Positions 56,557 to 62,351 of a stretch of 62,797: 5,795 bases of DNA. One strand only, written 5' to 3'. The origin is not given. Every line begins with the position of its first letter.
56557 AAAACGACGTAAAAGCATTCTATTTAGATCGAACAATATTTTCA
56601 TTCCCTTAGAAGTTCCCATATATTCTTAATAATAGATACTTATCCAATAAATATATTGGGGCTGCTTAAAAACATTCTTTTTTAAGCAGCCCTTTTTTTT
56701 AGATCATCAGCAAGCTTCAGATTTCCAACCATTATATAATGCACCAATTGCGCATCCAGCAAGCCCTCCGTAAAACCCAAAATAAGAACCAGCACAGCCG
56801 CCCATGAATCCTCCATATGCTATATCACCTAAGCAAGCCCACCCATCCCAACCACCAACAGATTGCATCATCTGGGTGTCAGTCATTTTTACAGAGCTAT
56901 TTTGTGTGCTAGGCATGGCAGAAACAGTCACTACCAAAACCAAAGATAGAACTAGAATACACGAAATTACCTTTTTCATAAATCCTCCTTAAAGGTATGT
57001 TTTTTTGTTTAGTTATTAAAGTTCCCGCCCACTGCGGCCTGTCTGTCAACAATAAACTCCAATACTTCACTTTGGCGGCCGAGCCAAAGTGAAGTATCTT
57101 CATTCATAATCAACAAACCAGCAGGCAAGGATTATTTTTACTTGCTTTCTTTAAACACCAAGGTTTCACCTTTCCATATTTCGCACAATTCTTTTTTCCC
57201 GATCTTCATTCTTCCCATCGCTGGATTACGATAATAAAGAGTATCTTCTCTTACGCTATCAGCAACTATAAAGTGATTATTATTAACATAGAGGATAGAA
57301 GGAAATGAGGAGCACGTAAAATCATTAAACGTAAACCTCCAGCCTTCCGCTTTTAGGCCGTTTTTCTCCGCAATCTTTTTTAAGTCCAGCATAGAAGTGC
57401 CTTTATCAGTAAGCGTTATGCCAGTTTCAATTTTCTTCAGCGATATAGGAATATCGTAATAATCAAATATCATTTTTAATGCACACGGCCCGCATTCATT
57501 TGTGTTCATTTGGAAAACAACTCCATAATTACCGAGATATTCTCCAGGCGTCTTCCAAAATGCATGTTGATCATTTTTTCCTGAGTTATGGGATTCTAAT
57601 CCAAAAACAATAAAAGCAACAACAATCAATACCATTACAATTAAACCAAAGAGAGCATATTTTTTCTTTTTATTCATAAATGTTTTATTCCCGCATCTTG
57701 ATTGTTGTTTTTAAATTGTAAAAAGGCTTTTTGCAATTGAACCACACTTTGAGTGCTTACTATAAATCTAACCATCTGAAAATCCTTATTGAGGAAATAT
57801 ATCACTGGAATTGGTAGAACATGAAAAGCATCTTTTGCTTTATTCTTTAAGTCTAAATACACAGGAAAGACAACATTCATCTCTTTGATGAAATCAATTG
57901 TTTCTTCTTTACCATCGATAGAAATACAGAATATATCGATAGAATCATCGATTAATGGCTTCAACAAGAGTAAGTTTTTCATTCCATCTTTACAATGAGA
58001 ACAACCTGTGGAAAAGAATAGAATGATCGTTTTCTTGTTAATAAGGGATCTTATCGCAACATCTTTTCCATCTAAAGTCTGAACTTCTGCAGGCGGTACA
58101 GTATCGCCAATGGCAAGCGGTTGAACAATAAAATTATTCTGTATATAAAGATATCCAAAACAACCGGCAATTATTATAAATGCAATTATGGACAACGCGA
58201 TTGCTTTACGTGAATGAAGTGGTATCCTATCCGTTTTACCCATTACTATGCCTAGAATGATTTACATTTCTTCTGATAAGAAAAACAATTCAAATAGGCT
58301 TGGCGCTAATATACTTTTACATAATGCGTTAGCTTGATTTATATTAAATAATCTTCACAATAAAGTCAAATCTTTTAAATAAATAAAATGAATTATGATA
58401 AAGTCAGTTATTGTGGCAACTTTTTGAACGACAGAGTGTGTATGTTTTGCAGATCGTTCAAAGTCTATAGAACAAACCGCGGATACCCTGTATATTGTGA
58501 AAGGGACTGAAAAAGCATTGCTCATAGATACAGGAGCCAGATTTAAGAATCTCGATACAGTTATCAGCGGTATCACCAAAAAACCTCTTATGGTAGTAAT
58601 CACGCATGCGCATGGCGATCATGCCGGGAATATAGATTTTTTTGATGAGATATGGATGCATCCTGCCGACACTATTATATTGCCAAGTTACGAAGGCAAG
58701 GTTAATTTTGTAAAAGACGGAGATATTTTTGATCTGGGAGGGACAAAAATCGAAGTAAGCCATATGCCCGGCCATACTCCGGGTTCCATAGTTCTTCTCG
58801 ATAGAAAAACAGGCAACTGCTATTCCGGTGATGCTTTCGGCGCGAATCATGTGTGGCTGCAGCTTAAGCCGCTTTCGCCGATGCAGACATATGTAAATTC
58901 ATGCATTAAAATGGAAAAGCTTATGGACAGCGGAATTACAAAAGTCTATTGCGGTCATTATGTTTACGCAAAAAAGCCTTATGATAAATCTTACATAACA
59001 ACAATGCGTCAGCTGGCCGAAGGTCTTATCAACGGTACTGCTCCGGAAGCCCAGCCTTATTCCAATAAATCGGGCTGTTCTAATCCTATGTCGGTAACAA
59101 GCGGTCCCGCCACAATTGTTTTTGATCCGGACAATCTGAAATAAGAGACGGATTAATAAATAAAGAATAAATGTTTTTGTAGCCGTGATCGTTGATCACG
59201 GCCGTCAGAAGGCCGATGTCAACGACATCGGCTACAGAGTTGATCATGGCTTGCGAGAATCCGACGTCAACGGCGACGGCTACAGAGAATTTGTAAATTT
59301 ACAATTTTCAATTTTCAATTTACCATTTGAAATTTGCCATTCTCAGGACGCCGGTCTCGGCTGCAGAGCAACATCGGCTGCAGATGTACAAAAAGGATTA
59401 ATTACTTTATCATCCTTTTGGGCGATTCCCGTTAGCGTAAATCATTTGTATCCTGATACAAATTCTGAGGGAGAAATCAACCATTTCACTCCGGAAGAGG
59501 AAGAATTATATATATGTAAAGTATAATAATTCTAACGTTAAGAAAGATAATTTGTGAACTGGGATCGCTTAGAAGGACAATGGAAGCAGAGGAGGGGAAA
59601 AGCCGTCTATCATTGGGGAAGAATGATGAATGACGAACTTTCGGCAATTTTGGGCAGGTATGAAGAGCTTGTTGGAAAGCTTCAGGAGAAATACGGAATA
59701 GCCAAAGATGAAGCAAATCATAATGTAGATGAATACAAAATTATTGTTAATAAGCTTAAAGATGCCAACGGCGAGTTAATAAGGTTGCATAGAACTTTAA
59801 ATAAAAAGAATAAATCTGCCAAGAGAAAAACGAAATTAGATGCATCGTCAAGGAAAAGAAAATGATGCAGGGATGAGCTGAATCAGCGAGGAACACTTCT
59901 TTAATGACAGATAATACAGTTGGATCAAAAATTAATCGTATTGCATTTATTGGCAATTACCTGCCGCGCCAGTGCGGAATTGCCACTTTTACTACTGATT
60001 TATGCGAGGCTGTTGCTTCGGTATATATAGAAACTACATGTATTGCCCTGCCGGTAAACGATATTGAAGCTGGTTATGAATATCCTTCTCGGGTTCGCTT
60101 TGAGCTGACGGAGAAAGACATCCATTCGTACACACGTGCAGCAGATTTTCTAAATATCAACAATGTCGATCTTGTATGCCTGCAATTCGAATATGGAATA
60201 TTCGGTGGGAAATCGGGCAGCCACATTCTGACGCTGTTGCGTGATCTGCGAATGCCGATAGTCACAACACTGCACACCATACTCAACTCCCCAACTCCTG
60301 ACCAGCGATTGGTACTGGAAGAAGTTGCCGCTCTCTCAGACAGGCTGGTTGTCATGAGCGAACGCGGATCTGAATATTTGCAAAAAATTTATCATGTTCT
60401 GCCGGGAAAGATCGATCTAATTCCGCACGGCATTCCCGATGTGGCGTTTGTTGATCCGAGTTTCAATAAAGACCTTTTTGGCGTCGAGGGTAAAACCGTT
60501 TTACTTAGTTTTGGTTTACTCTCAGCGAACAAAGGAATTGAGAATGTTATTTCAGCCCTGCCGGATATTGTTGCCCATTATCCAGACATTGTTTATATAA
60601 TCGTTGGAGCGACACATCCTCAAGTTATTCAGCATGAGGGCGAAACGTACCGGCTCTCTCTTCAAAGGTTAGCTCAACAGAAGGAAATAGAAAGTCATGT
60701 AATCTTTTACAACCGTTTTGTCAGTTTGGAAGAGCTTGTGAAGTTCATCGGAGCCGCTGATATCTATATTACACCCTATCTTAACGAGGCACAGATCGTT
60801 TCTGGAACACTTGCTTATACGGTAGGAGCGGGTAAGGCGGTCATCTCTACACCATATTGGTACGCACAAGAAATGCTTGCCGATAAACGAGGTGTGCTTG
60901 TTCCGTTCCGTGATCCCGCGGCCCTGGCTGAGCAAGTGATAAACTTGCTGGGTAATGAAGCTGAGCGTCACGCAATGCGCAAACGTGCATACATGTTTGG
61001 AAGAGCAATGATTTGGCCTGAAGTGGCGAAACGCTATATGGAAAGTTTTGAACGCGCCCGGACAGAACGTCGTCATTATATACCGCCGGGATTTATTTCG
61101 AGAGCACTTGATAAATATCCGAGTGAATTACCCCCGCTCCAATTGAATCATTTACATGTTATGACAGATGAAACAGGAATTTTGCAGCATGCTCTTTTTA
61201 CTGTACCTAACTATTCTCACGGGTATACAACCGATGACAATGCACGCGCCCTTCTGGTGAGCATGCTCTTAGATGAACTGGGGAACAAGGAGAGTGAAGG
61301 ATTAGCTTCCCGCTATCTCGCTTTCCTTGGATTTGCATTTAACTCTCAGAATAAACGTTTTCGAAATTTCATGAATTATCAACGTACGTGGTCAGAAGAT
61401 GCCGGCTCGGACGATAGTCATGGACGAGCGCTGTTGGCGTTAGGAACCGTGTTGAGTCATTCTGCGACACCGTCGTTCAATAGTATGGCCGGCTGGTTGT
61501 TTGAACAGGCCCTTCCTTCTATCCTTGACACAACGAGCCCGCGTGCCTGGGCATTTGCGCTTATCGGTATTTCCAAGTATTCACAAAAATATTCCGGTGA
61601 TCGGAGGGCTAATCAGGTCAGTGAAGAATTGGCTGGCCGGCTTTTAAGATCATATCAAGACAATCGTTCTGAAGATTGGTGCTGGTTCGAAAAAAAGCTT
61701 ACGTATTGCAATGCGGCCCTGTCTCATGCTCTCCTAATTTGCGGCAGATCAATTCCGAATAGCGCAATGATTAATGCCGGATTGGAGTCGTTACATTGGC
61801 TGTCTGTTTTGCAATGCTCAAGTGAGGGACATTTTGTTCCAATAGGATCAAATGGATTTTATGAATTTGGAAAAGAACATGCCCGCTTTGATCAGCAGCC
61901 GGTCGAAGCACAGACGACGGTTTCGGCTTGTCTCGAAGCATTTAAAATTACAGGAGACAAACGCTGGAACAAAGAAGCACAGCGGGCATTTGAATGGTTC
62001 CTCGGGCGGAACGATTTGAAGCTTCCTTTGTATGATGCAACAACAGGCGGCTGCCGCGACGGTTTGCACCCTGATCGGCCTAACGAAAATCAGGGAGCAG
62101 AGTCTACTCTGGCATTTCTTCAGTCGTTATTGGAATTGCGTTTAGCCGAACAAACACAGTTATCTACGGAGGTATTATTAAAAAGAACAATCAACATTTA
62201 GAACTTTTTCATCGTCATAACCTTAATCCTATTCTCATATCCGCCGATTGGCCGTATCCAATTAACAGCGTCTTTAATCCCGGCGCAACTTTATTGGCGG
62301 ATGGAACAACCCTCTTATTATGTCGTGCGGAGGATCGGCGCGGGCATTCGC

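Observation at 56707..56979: Precursor peptide with a dual targeting signature (Sec signal plus double-glycine site) and a class-IIb-like GxxxG/Cys core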

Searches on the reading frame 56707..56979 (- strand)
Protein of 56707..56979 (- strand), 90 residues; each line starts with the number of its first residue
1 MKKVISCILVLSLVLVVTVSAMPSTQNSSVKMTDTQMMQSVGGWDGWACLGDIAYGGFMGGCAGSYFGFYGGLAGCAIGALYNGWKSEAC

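Call 3: search_protein_families(library=pfam, proteins=[window:56707-56979:-], max_evalue=0.1)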
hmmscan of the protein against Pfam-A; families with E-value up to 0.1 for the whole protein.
window:56707-56979:- (90 aa): 1 family
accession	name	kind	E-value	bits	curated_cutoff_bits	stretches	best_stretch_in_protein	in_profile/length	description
PF02605.20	PsaL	-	0.033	14.3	25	1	5-69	80-142/150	Photosystem I reaction centre subunit XI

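Call 4: search_protein_families(library=ncbifam, proteins=[window:56707-56979:-], max_evalue=0.1)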
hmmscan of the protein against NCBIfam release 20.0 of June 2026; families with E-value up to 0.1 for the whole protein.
window:56707-56979:- (90 aa): 1 family
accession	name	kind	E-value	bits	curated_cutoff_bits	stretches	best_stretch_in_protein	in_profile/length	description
NF053514.2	JUQZ_fam_ocin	equivalog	0.049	13.9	40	1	1-35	1-37/107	BLB8/JUQZ-1 family protein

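Call 5: find_homologous_proteins(query=window:56707-56979:-, max_evalue=0.01)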
Query window:56707-56979:- (90 aa): 1 proteins with E <= 0.01 among 4 candidates.
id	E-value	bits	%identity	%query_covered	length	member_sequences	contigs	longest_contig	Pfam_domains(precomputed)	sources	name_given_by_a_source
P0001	6.0e-53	195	100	100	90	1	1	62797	-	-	-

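Call 23: search_protein_representatives(protein=window:56707-56979:-)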
Query: 90 residues. Proteins with E-value up to 0.001 (for the whole library): 18; up to 1e-10: 4; up to 1e-30: 1. The best 18 are listed.
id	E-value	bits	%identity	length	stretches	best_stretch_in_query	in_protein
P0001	1.9e-53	194.6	100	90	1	1-90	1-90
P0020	2.3e-13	66.3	60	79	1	1-73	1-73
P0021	1.9e-12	63.3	29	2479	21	8-50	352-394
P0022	7.4e-11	58.2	52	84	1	1-72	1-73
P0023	1.5e-10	57.3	58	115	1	1-67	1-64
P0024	8.5e-10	54.8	50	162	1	1-83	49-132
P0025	3.2e-08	49.8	48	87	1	1-80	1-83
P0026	1.1e-07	48.0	49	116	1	1-64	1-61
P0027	8.6e-07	45.2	45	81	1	1-73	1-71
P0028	1.1e-06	44.9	47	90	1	1-82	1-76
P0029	8.8e-06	42.0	49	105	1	1-75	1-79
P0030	1.2e-05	41.5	41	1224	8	24-50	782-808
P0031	1.7e-05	41.1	44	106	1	1-82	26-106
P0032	2.2e-05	40.7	41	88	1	1-70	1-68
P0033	8.7e-05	38.8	38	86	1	1-66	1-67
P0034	2.6e-04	37.2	37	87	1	1-81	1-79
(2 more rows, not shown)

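Call 66: predict_structure(alignment_id=A3)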
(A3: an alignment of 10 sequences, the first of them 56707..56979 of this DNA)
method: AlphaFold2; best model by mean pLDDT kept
length: 90 residues; sequences in the alignment: 10
mean_pLDDT: 56.0   pTM: 0.28
mean pLDDT of the five models: 56.0, 55.9, 53.7, 52.2, 50.8
residues with pLDDT >= 90: 0; 70-90: 17; 50-70: 46; < 50: 27
segments of 3 or more residues with pLDDT < 50: 26-29, 64-69, 80-90
pLDDT, mean of each block of 10 residues (from residue 1): 71 75 52 51 52 59 49 52 44
secondary structure, 60 per line:
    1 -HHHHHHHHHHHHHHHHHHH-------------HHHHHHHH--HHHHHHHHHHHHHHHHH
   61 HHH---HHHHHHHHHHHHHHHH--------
elements in order: H2-20 H34-41 H44-63 H67-82

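Call 80: find_encoding_contigs(protein=P0020, flank=3000, max_places=2)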
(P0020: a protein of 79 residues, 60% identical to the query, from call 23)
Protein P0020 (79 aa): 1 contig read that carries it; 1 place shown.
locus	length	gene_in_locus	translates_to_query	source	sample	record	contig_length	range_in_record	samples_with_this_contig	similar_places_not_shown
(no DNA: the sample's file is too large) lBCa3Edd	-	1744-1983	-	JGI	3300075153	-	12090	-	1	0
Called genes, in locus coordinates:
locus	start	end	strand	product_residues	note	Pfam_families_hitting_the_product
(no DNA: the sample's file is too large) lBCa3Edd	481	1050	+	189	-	PF00578:AhpC-TSA, PF08534:Redoxin, PF13905:Thioredoxin_8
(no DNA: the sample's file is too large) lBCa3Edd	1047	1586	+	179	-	PF03412:Peptidase_C39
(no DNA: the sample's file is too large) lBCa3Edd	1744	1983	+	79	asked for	-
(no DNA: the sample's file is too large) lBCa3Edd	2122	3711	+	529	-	-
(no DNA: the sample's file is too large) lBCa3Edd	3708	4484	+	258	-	PF00005:ABC_tran, PF13304:AAA_21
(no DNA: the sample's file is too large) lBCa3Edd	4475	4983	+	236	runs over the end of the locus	PF04893:Yip1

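Call 81: find_encoding_contigs(protein=P0025, flank=4000, max_places=1)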
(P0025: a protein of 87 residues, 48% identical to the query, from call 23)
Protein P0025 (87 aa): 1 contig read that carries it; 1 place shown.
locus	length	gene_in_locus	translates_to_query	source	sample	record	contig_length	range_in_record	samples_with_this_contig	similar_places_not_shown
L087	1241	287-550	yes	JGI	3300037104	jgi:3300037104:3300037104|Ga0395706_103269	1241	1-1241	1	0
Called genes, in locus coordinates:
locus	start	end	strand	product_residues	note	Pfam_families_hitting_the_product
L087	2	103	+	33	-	?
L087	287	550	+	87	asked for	-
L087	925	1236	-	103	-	-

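Call 82: find_encoding_contigs(protein=P0028, flank=4000, max_places=1)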
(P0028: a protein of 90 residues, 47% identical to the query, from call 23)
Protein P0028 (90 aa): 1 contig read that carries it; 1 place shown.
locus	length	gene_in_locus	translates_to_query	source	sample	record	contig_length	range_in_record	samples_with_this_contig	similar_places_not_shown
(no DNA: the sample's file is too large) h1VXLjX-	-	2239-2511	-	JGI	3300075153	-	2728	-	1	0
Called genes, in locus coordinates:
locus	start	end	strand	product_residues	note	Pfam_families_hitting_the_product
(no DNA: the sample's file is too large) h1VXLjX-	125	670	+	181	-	PF00578:AhpC-TSA, PF08534:Redoxin, PF13098:Thioredoxin_2 (weak), PF13905:Thioredoxin_8 (weak)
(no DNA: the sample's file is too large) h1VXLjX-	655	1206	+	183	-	PF03412:Peptidase_C39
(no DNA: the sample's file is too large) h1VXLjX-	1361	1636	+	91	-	-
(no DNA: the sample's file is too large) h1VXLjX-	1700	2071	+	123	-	-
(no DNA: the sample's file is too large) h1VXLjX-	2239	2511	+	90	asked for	-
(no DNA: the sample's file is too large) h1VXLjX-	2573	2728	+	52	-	?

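Call 83: find_encoding_contigs(protein=P0033, flank=4000, max_places=1)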
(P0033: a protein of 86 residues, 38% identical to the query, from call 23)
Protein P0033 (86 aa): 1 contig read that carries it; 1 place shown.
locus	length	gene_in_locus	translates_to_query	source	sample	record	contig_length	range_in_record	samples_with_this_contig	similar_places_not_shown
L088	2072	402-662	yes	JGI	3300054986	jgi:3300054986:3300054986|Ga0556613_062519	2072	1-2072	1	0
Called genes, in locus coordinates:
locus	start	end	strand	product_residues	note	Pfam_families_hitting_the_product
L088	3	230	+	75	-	?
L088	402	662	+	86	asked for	-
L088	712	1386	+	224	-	PF06271:RDD (weak)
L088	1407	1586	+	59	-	-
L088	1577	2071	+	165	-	?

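Call 84: find_encoding_contigs(protein=P0034, flank=4000, max_places=1)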
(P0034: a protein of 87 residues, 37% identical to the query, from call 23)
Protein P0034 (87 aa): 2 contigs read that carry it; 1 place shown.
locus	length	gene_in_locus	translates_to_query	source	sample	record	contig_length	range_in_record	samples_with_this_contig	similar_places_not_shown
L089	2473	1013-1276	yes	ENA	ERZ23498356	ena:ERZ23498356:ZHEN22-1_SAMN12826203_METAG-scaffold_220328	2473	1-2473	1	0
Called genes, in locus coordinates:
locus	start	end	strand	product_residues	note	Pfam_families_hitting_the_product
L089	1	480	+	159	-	?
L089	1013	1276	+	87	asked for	-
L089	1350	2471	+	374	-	?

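Call 85: find_encoding_contigs(protein=P0032, flank=4000, max_places=1)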
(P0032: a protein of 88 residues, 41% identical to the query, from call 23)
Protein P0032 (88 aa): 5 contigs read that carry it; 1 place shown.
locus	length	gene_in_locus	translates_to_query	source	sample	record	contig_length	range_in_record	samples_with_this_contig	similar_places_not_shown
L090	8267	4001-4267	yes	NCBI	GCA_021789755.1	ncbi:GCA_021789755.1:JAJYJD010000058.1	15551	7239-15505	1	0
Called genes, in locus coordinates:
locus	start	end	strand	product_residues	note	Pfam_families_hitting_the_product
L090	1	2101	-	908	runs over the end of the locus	PF02739:5_3_exonuc_N, PF01367:5_3_exonuc, PF01612:DNA_pol_A_exo1, PF22619:DNA_polI_exo1, PF00476:DNA_pol_A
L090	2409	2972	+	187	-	PF00578:AhpC-TSA, PF08534:Redoxin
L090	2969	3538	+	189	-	PF03412:Peptidase_C39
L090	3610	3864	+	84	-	-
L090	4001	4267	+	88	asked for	-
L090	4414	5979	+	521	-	-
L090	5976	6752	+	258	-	PF13476:AAA_23 (weak), PF00005:ABC_tran, PF13304:AAA_21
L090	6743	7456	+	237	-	PF04893:Yip1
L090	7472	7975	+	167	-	PF07291:MauE, PF07681:DoxX (weak)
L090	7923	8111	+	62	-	-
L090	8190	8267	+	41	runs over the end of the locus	?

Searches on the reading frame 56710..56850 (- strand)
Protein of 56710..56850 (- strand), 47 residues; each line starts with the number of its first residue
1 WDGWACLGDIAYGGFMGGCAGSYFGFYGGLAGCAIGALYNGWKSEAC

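Call 69: search_protein_families(library=pfam, proteins=[window:56710-56850:-], max_evalue=10)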
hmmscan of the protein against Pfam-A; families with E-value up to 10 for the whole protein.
seq(47 aa): 3 families
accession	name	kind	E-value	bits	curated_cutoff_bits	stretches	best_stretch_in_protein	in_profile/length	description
PF13488.11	Gly-zipper_Omp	-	0.15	12.4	25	1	13-38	2-29/46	Glycine zipper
PF10247.14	Romo1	-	0.61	11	27.6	1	5-32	1-28/66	Reactive mitochondrial oxygen species modulator 1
PF21724.2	DUF6861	-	7.8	6.3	28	1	8-37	45-74/194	Family of unknown function (DUF6861)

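Call 70: search_protein_families(library=ncbifam, proteins=[window:56710-56850:-], max_evalue=10)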
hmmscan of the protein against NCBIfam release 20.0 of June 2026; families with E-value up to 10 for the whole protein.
seq(47 aa): 1 family
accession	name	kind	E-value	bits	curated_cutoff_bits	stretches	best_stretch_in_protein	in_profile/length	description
NF008824.1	PRK11874.1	equivalog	5.8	7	25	1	10-21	4-15/30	cytochrome b6-f complex subunit PetL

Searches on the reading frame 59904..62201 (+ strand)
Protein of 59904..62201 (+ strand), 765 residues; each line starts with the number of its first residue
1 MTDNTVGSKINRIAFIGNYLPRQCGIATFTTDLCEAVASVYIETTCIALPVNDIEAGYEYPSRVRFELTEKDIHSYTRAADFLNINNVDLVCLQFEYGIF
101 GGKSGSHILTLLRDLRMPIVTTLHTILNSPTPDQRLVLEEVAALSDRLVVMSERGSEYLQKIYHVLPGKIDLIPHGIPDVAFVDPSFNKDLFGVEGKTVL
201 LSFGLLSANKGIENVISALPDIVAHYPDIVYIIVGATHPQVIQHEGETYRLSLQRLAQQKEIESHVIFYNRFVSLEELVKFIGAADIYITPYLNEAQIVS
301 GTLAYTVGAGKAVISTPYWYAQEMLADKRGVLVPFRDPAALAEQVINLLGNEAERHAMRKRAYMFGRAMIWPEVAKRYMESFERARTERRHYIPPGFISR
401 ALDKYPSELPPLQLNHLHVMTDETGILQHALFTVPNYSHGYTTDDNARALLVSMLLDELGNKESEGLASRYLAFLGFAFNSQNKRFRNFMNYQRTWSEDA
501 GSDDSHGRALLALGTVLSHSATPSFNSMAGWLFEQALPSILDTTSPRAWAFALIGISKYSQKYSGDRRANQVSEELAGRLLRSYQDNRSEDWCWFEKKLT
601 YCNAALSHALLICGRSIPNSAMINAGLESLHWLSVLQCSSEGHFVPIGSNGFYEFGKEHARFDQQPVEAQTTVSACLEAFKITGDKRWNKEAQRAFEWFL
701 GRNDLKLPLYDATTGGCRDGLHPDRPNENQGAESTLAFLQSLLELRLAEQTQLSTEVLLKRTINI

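Call 40: search_protein_families(library=pfam, proteins=[window:59904-62201:+], max_evalue=0.00001)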
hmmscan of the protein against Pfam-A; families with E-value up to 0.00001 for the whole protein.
window:59904-62201:+ (765 aa): 3 families
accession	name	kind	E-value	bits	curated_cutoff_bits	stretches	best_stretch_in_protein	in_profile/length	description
PF00534.26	Glycos_transf_1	-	2.3e-19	70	26.4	1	195-363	13-170/172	Glycosyl transferases group 1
PF13692.12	Glyco_trans_1_4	-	1e-15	58.7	27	1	198-351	2-142/142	Glycosyl transferases group 1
PF13439.12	Glyco_transf_4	-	8.7e-09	36.1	28.5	1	25-177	3-166/170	Glycosyltransferase Family 4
